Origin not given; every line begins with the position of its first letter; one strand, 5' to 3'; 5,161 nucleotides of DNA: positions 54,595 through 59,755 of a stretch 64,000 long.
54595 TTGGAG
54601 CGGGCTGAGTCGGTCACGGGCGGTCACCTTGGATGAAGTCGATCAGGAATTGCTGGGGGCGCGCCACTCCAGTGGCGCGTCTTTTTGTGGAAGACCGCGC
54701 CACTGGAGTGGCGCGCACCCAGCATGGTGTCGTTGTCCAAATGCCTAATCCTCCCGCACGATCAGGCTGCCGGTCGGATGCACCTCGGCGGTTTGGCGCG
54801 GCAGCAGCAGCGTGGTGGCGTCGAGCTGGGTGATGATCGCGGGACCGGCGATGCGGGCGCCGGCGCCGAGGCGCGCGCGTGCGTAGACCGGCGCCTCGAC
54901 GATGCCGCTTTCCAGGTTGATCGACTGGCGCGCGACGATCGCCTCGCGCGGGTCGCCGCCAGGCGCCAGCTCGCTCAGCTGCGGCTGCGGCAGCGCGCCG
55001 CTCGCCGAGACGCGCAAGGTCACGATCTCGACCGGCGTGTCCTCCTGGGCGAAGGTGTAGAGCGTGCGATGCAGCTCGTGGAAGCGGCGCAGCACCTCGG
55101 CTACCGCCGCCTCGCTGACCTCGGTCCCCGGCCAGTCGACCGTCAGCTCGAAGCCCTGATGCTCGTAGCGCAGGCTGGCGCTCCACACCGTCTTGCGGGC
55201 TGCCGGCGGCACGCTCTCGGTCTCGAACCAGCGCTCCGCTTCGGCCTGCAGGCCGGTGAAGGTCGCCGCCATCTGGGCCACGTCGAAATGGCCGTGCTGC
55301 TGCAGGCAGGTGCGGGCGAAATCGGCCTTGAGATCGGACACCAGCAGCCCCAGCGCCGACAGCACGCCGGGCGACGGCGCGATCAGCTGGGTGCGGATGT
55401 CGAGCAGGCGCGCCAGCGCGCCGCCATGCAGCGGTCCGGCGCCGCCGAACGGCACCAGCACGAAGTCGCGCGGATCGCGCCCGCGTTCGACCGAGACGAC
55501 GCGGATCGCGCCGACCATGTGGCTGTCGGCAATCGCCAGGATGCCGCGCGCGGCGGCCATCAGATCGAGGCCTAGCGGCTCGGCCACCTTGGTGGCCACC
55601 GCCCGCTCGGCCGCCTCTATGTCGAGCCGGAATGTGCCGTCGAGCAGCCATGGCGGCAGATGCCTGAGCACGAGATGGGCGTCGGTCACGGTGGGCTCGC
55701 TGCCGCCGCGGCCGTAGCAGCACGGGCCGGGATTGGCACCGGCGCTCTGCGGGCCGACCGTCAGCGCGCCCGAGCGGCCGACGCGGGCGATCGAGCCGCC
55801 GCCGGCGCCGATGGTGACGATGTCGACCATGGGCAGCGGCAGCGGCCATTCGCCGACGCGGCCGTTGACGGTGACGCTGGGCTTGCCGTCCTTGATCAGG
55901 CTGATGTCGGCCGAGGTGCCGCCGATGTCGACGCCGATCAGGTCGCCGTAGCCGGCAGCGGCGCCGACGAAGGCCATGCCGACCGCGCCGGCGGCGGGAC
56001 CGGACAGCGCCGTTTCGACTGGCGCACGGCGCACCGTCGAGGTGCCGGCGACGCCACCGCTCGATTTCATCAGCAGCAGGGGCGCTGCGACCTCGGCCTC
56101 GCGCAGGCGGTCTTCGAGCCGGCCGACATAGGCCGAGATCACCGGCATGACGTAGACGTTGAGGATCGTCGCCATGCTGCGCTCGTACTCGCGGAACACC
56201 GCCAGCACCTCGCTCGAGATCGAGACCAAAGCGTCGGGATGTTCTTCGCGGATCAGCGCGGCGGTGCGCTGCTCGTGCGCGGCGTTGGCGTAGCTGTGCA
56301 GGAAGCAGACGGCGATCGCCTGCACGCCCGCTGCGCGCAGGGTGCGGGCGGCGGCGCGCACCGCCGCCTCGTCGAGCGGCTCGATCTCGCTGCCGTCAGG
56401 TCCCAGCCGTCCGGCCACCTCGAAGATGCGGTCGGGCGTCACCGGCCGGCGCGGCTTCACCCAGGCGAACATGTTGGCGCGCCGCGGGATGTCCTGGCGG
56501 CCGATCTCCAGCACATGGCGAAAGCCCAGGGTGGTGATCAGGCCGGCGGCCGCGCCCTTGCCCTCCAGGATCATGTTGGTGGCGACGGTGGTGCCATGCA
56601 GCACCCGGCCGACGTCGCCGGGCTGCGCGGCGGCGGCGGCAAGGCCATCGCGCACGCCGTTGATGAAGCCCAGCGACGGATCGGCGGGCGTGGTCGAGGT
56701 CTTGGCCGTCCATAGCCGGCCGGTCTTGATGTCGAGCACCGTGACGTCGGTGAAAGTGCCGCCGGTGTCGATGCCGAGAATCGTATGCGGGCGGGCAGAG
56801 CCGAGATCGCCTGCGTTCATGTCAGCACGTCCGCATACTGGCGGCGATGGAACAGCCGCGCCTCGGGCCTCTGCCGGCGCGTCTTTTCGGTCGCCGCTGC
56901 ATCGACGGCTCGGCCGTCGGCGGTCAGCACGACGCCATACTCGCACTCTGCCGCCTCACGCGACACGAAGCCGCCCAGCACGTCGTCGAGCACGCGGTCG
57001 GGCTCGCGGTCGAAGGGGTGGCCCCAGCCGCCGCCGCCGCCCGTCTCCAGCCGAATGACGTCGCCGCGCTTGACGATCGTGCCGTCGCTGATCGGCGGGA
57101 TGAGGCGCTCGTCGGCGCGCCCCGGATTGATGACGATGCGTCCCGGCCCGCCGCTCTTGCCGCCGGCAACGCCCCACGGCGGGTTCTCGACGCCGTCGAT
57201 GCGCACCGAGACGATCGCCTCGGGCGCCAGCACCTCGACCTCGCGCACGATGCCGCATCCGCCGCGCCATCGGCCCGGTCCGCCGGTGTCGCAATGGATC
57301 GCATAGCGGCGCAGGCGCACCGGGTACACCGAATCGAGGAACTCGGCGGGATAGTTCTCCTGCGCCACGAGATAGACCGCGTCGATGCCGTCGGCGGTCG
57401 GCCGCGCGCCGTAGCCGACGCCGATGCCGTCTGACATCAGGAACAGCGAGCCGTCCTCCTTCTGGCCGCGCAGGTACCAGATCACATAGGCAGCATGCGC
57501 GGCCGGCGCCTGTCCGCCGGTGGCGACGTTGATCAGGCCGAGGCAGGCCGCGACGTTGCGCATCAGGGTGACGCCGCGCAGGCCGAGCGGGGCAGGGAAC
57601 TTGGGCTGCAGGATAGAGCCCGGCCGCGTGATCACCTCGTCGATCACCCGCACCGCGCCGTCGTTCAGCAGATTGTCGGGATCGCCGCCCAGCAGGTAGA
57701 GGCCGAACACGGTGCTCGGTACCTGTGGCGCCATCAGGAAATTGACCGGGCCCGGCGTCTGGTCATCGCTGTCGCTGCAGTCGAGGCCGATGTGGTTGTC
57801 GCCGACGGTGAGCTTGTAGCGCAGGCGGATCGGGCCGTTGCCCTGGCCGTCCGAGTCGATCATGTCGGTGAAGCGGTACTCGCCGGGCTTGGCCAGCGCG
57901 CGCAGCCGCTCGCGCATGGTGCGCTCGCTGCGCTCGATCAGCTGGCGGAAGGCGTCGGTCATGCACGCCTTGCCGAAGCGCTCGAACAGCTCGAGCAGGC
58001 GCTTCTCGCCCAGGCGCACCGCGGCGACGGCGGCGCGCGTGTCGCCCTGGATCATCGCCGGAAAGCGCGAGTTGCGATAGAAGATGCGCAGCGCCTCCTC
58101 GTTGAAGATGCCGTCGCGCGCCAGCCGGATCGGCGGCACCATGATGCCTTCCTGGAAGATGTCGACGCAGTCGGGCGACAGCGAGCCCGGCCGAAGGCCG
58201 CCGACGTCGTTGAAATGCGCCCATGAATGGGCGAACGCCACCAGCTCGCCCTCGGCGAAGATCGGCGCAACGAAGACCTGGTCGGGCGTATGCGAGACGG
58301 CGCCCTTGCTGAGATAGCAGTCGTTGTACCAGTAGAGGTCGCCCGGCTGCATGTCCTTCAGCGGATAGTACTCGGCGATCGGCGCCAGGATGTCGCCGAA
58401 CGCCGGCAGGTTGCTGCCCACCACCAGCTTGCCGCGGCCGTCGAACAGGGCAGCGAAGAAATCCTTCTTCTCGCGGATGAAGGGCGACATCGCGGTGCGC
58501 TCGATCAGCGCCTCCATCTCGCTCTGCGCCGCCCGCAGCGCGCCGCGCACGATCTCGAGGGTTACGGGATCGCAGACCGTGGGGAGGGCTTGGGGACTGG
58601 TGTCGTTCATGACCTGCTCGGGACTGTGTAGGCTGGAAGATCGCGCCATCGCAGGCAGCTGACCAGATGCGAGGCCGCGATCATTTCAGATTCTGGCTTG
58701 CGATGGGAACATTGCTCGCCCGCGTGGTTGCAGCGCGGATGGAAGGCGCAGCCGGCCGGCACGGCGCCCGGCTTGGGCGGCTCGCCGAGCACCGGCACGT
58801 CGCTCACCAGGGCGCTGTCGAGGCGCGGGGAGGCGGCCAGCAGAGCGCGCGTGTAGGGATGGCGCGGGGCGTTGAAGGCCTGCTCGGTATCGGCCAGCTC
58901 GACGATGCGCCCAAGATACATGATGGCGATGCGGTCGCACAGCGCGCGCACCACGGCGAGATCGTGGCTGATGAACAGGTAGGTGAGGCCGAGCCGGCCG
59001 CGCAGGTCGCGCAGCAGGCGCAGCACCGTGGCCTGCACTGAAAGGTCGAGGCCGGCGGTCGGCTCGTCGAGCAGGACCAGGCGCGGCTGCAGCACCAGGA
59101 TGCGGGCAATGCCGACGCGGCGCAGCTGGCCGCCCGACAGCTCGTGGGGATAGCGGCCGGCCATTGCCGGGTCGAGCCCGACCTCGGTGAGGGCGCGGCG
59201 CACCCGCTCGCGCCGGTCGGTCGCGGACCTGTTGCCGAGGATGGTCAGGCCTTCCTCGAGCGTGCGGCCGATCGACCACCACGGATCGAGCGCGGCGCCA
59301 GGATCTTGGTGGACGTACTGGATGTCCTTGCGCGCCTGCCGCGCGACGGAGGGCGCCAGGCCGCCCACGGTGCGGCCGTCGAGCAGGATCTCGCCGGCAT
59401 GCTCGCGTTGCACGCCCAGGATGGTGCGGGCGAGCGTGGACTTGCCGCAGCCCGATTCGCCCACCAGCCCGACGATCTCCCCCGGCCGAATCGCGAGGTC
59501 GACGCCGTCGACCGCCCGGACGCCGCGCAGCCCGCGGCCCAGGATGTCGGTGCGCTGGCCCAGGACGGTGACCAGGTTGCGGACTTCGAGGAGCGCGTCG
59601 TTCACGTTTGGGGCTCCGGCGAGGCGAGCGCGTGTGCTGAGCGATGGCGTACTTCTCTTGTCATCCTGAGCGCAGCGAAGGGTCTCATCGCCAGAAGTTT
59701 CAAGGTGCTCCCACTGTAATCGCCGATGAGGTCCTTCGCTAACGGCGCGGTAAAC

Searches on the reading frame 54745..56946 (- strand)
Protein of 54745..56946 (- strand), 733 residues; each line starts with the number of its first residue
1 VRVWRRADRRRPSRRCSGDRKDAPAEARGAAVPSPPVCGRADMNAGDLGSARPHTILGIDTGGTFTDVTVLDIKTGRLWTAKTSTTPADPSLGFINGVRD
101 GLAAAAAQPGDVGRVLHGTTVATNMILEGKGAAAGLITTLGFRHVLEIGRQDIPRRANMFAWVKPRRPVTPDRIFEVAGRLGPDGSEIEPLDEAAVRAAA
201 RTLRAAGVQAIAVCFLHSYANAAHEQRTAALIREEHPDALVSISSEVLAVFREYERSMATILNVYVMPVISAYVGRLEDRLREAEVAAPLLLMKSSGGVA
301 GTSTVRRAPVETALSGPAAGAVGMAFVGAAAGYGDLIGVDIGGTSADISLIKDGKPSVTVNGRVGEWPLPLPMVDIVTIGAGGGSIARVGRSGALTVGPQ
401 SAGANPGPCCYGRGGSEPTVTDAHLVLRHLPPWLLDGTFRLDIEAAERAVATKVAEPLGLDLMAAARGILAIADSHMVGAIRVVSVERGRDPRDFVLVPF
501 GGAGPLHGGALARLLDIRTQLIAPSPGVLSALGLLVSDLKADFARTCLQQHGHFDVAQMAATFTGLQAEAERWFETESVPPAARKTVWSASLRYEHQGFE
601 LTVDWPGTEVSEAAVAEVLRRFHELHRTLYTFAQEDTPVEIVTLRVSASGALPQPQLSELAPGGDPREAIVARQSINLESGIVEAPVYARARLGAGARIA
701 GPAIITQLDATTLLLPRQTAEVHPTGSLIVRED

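Call 15: search_protein_families(library=pfam, proteins=[window:54745-56946:-], max_evalue=0.001)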
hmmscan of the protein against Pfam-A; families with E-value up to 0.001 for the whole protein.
window:54745-56946:- (733 aa): 4 families
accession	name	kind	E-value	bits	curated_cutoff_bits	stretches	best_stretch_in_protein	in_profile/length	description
PF01968.24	Hydantoinase_A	-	9.1e-90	301.3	22.9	1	256-542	1-290/291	Hydantoinase/oxoprolinase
PF05378.19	Hydant_A_N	-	9e-52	175.8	25.2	1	57-235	2-175/176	Hydantoinase/oxoprolinase N-terminal region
PF19278.4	Hydant_A_C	-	1.7e-08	34.5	21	1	556-718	11-177/193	Hydantoinase/oxoprolinase C-terminal domain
PF13941.12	MutL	-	6.6e-05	22.3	27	0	289-357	197-267/450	MutL protein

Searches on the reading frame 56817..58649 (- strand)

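Call 15: search_protein_families(library=pfam, proteins=[window:56817-58649:-], max_evalue=0.001)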
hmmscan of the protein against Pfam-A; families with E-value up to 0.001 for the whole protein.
window:56817-58649:- (610 aa): 1 family
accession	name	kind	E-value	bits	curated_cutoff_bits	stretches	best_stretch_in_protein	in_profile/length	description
PF02538.19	Hydantoinase_B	-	4.4e-138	461.4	26.8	1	27-545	1-519/519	Hydantoinase B/oxoprolinase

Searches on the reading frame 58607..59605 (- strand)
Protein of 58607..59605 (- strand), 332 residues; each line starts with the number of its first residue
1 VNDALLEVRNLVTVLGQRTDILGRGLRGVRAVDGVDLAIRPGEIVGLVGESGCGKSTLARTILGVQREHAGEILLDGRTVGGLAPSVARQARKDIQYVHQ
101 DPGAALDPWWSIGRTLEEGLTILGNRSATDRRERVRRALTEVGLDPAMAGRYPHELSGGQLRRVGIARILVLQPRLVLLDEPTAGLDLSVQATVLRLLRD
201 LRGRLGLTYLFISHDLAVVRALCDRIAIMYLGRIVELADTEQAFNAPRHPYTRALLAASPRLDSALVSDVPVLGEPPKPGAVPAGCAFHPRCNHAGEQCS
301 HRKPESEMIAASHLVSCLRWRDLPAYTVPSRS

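Call 15: search_protein_families(library=pfam, proteins=[window:58607-59605:-], max_evalue=0.001)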
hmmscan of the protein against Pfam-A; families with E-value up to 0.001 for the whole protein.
window:58607-59605:- (332 aa): 5 families
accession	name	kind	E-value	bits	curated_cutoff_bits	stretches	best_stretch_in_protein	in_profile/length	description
PF00005.33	ABC_tran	-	1.8e-32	113.2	25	1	33-184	2-137/137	ABC transporter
PF08352.17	oligo_HPY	-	2.7e-18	66.5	27.1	1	235-299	1-65/65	Oligopeptide/dipeptide transporter, C-terminal region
PF13304.12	AAA_21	-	1.1e-07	32.6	27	1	152-219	234-303/304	AAA domain, putative AbiEii toxin, Type IV TA system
PF13191.12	AAA_16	-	0.00029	21.8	32.6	0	41-142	24-123/167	AAA ATPase domain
PF02463.25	SMC_N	-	0.00095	19.1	40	0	44-204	26-189/220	RecF/RecN/SMC N terminal domain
